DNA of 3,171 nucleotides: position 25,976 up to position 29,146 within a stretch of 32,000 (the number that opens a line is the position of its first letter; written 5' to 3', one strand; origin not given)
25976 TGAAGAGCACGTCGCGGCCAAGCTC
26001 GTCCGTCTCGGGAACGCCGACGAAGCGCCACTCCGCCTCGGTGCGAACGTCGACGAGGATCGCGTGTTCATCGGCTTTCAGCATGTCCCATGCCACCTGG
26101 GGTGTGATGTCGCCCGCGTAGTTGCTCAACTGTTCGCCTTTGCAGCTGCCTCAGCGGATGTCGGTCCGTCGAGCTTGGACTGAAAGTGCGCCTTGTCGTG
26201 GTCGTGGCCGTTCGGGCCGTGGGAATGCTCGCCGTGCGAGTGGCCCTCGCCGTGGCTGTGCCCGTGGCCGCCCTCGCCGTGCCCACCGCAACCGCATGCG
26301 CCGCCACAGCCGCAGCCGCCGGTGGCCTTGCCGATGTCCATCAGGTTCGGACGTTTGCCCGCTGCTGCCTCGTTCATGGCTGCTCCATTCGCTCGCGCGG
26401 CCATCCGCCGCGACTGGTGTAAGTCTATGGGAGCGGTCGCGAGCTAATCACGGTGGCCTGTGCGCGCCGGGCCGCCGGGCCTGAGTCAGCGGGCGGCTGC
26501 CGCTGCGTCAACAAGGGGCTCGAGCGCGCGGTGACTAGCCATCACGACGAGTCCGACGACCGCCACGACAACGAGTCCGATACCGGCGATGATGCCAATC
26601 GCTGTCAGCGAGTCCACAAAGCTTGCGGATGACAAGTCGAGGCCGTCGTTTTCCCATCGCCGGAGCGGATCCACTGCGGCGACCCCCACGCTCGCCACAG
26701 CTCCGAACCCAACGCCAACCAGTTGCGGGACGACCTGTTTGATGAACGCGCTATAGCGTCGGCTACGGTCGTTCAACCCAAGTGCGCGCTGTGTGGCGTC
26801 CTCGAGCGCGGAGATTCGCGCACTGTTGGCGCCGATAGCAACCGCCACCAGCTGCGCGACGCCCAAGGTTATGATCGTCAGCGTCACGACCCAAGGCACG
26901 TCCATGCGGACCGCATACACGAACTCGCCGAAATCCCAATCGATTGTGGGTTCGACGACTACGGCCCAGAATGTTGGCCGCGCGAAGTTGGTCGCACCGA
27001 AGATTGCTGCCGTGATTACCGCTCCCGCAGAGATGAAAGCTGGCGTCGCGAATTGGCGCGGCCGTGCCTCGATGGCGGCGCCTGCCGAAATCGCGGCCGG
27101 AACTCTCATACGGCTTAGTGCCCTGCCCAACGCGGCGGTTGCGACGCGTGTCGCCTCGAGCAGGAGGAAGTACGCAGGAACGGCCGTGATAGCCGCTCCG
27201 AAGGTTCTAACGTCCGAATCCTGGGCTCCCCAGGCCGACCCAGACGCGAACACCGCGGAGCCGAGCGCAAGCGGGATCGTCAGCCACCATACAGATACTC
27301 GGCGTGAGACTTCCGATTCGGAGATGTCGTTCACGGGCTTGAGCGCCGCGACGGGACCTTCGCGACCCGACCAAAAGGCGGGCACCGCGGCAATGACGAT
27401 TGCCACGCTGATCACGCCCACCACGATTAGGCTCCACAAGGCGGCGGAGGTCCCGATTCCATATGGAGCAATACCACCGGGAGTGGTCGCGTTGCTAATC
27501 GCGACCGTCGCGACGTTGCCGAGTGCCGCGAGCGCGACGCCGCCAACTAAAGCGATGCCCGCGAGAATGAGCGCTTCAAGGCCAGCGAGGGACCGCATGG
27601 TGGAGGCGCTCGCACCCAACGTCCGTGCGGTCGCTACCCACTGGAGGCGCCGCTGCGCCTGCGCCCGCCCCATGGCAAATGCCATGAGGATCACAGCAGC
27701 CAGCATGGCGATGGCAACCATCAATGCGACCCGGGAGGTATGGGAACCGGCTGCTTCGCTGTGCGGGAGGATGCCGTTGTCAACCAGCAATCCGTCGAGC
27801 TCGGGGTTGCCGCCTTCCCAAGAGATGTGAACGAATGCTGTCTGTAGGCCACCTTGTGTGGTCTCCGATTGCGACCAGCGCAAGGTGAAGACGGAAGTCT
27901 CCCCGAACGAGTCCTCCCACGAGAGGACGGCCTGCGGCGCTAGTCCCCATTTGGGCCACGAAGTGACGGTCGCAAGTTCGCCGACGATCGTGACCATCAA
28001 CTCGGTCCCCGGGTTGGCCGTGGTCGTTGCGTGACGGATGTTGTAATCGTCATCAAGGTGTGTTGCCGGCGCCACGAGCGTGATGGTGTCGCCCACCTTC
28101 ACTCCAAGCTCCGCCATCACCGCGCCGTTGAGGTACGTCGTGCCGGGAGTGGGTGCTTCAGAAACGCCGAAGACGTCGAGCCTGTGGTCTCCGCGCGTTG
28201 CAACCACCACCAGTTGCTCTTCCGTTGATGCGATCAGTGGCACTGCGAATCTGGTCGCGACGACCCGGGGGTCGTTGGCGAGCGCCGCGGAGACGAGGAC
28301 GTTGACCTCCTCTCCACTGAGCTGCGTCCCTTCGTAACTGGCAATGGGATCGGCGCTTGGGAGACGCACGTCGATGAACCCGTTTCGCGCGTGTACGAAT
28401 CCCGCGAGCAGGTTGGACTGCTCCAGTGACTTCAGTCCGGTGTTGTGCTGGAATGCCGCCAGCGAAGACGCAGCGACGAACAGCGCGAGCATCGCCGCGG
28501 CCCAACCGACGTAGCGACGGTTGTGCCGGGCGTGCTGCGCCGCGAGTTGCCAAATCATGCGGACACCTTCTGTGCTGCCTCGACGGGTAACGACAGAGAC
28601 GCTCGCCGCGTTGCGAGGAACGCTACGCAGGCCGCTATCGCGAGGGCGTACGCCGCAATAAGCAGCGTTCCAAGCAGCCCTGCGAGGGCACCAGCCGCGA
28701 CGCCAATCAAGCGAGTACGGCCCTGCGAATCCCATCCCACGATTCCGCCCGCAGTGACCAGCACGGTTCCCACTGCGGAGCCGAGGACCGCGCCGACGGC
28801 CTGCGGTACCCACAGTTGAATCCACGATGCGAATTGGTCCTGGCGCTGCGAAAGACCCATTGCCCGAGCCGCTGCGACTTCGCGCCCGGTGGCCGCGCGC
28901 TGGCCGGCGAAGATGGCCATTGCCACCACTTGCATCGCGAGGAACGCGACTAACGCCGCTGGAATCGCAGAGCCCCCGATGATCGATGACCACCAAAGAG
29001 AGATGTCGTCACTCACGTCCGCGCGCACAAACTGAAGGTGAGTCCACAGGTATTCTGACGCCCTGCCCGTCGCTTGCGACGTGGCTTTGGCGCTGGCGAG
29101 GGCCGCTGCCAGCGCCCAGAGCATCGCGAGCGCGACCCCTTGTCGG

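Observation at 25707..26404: Cys-Gly / His-rich 83-aa protein translationally coupled to a rhodanese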

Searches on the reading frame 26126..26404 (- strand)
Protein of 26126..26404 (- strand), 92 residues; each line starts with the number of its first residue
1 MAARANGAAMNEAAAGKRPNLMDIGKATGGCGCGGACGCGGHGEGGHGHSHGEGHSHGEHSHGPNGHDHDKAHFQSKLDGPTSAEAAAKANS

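Call 3: search_protein_families(library=pfam, proteins=[window:26126-26404:-], max_evalue=1)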
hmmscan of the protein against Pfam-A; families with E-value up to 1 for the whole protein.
window:26126-26404:- (92 aa): 0 families

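Call 4: search_protein_families(library=ncbifam, proteins=[window:26126-26404:-], max_evalue=1)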
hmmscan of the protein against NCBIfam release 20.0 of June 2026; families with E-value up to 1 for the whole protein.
window:26126-26404:- (92 aa): 0 families

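Call 5: find_homologous_proteins(query=window:26126-26404:-, max_evalue=0.01)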
Query window:26126-26404:- (92 aa): 3 proteins with E <= 0.01 among 210 candidates.
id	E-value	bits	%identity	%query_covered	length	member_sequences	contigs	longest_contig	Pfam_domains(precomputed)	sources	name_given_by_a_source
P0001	2.6e-11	61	53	78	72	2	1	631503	-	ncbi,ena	-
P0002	5.4e-7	48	40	87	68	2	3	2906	-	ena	-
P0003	1.4e-3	37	50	15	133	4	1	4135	PF02700.20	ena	-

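Call 8: find_encoding_contigs(protein=P0001, flank=6000, max_places=4)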
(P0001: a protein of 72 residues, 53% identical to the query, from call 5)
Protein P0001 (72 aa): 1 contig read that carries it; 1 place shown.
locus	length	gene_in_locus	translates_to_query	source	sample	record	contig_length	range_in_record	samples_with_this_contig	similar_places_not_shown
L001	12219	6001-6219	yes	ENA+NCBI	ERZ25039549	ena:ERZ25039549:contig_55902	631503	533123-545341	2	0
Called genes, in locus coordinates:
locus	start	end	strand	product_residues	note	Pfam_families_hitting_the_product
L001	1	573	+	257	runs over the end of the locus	-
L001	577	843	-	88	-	-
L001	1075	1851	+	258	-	PF00005:ABC_tran, PF13304:AAA_21 (faint)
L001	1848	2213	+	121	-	-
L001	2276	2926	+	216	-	-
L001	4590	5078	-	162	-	-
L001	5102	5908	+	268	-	PF02687:FtsX (weak)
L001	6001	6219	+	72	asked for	-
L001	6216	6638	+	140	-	PF00581:Rhodanese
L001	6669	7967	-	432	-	PF02746:MR_MLE_N, PF13378:MR_MLE_C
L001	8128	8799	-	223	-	PF00392:GntR, PF07729:FCD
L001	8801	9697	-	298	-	PF04909:Amidohydro_2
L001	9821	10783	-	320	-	PF00532:Peripla_BP_1, PF13407:Peripla_BP_4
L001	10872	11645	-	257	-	PF00005:ABC_tran, PF02463:SMC_N (faint), PF13304:AAA_21 (faint)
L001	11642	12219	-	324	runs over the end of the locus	PF02653:BPD_transp_2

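Call 9: find_encoding_contigs(protein=P0002, flank=6000, max_places=4)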
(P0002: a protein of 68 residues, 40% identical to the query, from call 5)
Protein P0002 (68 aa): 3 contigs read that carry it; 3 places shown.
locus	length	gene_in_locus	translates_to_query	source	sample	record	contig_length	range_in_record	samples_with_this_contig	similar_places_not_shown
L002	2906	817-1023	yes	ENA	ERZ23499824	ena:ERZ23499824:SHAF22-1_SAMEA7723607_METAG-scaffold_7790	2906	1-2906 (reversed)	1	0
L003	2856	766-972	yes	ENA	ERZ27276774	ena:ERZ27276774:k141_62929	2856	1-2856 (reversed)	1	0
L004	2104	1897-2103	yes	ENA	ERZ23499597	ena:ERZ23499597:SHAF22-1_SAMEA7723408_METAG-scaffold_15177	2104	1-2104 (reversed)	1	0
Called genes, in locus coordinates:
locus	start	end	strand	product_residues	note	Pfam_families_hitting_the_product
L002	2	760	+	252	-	?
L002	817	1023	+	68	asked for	-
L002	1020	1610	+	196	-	-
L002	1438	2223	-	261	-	PF03781:FGE-sulfatase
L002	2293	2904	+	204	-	?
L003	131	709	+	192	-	-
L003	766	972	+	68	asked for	-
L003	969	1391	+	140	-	PF00581:Rhodanese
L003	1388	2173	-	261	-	PF03781:FGE-sulfatase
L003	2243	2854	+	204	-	?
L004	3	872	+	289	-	?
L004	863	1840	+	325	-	-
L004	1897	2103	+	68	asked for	?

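Call 10: find_encoding_contigs(protein=P0003, flank=6000, max_places=4)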
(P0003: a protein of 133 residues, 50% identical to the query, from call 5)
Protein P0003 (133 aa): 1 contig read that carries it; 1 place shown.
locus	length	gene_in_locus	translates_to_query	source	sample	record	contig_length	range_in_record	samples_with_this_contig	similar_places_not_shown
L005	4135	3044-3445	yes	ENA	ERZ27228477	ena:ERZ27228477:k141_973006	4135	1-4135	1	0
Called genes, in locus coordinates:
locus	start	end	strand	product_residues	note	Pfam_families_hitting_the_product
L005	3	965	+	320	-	?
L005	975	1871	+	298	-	PF01259:SAICAR_synt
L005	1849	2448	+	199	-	-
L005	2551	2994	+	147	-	PF13845:Septum_form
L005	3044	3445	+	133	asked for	PF02700:PurS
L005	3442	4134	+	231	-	?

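Call 22: search_protein_representatives(alignment_id=A1)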
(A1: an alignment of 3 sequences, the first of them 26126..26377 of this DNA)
Query: 3 sequences, 69 profile positions. Proteins with E-value up to 0.001 (for the whole library): 5; up to 1e-10: 2; up to 1e-30: 0. The best 5 are listed.
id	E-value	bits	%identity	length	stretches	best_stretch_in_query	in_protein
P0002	5.2e-30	119.6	-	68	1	1-69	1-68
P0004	1.3e-15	73.4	-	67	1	1-61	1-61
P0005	8.1e-06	42.1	-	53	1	5-37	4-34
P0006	1.3e-05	41.4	-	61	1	1-39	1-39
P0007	7.8e-04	35.7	-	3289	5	44-66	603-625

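Call 24: find_encoding_contigs(protein=P0004, flank=5000, max_places=3)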
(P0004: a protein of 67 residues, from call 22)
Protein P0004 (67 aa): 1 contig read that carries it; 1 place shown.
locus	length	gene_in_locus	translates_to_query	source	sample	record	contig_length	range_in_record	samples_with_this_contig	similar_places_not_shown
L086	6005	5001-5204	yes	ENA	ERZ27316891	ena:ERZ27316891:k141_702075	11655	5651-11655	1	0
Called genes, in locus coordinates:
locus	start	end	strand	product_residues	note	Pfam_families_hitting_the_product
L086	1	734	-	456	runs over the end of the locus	PF01547:SBP_bac_1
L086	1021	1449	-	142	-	PF17844:SCP_3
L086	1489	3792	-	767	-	PF18072:FGAR-AT_linker, PF00586:AIRS, PF02769:AIRS_C, PF00586:AIRS, PF02769:AIRS_C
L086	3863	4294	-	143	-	-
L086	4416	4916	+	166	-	PF06695:Sm_multidrug_ex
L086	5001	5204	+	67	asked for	-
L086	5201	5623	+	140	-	PF00581:Rhodanese (weak)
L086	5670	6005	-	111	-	?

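Call 25: find_encoding_contigs(protein=P0005, flank=5000, max_places=3)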
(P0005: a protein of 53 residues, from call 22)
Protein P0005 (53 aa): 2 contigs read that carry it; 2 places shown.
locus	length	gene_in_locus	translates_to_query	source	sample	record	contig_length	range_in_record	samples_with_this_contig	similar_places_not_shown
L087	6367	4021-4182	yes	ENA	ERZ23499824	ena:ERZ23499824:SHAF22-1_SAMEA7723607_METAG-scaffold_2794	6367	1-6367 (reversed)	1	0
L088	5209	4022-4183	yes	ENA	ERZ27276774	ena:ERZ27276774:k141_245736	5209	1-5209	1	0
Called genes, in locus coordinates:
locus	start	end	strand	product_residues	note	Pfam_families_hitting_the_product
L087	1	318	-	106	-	?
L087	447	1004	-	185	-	-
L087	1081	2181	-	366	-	-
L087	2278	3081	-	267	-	-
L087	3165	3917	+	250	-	-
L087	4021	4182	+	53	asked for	-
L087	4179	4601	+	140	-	PF00581:Rhodanese (weak)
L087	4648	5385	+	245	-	-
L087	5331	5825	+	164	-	PF01053:Cys_Met_Meta_PP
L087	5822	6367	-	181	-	?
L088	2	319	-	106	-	?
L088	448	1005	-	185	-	-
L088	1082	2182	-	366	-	-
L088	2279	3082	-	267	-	-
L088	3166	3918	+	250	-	-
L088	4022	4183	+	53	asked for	-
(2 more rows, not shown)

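Call 26: find_encoding_contigs(protein=P0006, flank=5000, max_places=3)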
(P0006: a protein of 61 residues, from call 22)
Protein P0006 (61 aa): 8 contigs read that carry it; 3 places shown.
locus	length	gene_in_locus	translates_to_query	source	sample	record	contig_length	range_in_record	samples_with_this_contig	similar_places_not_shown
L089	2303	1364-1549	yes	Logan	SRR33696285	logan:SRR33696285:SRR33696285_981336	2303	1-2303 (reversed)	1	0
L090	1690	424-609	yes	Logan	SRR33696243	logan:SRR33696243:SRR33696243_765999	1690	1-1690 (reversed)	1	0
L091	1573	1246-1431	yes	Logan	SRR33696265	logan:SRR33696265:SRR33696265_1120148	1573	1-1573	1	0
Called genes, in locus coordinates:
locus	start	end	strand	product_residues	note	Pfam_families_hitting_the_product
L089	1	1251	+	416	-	?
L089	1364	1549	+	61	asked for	-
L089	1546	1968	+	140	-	PF00581:Rhodanese (weak)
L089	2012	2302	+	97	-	?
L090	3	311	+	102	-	?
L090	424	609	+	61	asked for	-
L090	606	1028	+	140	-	PF00581:Rhodanese (weak)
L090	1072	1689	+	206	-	?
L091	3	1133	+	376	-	?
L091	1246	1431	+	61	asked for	-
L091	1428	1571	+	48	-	?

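Call 33: search_solved_structures(query=A1, max_evalue=10, show_alignments=3)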
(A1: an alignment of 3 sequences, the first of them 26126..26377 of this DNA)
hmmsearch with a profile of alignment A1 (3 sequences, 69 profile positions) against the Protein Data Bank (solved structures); distinct sequences matched with E-value up to 10: 3.
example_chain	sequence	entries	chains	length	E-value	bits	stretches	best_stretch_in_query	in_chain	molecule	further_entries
2eoo_A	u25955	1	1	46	0.84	13.1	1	20-60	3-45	Zinc finger protein 95 homolog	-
6swg_A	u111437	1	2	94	2.9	11.4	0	38-64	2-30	Periphilin-1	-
6nf9_A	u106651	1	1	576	3.9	11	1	1-48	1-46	Mus Spretus Endogenous Viral Element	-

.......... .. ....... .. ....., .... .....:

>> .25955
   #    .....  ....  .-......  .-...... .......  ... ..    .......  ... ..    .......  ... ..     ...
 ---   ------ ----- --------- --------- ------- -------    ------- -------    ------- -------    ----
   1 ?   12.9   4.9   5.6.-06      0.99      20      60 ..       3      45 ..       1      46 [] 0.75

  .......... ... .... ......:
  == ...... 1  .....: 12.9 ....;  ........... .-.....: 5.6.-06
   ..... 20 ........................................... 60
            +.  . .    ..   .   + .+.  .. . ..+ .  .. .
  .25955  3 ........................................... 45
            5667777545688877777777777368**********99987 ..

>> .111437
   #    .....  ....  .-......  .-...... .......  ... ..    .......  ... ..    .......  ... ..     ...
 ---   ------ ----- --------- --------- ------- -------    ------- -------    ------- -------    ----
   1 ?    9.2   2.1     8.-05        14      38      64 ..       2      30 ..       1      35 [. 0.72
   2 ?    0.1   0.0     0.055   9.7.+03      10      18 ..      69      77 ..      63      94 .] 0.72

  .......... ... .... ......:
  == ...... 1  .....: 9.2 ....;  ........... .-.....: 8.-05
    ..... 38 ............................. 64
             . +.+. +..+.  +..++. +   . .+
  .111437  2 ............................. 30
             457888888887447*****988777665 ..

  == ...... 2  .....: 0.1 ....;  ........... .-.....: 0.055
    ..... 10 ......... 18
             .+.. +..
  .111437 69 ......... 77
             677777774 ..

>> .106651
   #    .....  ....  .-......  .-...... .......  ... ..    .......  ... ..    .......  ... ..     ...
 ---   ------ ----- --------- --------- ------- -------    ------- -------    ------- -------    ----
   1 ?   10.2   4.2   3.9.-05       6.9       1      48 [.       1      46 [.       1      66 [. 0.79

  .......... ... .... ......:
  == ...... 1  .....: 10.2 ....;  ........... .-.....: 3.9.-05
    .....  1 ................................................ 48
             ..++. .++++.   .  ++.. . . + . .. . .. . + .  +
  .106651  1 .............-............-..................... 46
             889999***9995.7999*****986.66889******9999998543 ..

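Call 43: find_related_loci(query=A1, collection=metagenome_contigs, flank=4000)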
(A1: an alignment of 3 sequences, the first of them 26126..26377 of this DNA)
Query A1 (83 aa) in metagenome_contigs; peptide patterns used: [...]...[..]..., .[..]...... (x = any residue, [..] = any of these).
600 stretches matched a pattern (row limit reached: there are more); 1 encode a relative of the query (tblastn E <= 1e-3); 1 distinct loci.
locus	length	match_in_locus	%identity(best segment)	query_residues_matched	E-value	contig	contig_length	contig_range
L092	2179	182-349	54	1-70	9e-9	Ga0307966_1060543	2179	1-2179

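Call 58: predict_structure(alignment_id=A4)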
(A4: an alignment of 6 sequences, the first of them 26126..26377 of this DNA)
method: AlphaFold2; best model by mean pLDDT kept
length: 83 residues; sequences in the alignment: 6
mean_pLDDT: 57.7   pTM: 0.21
mean pLDDT of the five models: 57.7, 55.9, 55.7, 55.2, 54.8
residues with pLDDT >= 90: 0; 70-90: 6; 50-70: 64; < 50: 13
segments of 3 or more residues with pLDDT < 50: 25-28, 31-39
pLDDT, mean of each block of 10 residues (from residue 1): 57 65 50 45 56 59 70 60 57
secondary structure, 60 per line:
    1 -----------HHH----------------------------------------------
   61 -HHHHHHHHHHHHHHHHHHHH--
elements in order: H62-81

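Call 60: list_cluster_members(proteins=[window:26126-26377:-, window:26126-26404:-, window:25707-26129:-, window:23751-24974:-, P0001])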
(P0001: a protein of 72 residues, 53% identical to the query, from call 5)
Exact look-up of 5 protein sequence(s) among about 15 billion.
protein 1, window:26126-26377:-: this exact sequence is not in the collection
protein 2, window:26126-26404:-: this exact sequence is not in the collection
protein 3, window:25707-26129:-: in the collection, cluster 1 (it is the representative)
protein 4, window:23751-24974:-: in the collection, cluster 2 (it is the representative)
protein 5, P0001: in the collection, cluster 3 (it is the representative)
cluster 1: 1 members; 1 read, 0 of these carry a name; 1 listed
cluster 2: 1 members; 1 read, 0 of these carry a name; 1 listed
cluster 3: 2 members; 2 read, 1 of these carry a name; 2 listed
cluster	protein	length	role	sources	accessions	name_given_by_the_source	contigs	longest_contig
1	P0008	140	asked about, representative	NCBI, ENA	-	-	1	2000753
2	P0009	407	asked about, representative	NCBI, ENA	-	-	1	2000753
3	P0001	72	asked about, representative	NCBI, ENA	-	-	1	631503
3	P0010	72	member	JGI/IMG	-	hypothetical protein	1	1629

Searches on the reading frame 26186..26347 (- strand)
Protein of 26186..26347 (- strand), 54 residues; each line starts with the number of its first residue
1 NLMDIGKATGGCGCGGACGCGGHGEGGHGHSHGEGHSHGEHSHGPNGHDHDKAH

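Call 59: find_homologous_proteins(query=window:26186-26347:-, max_evalue=10)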
Query seq(54 aa) (54 aa): 2 proteins with E <= 10 among 19 candidates.
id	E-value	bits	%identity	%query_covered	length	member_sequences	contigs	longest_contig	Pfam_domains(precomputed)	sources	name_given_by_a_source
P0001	4.8e-6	44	55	98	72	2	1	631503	-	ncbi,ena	-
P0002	2.1e-5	42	82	20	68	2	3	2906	-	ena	-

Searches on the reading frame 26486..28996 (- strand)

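Call 3: search_protein_families(library=pfam, proteins=[window:26486-28996:-], max_evalue=1)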
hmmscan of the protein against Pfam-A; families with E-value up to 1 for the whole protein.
window:26486-28996:- (836 aa): 1 family
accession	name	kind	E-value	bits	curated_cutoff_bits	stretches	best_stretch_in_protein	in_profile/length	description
PF02687.27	FtsX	-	0.00034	21.1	25.5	2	426-538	2-112/120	FtsX-like permease C-terminal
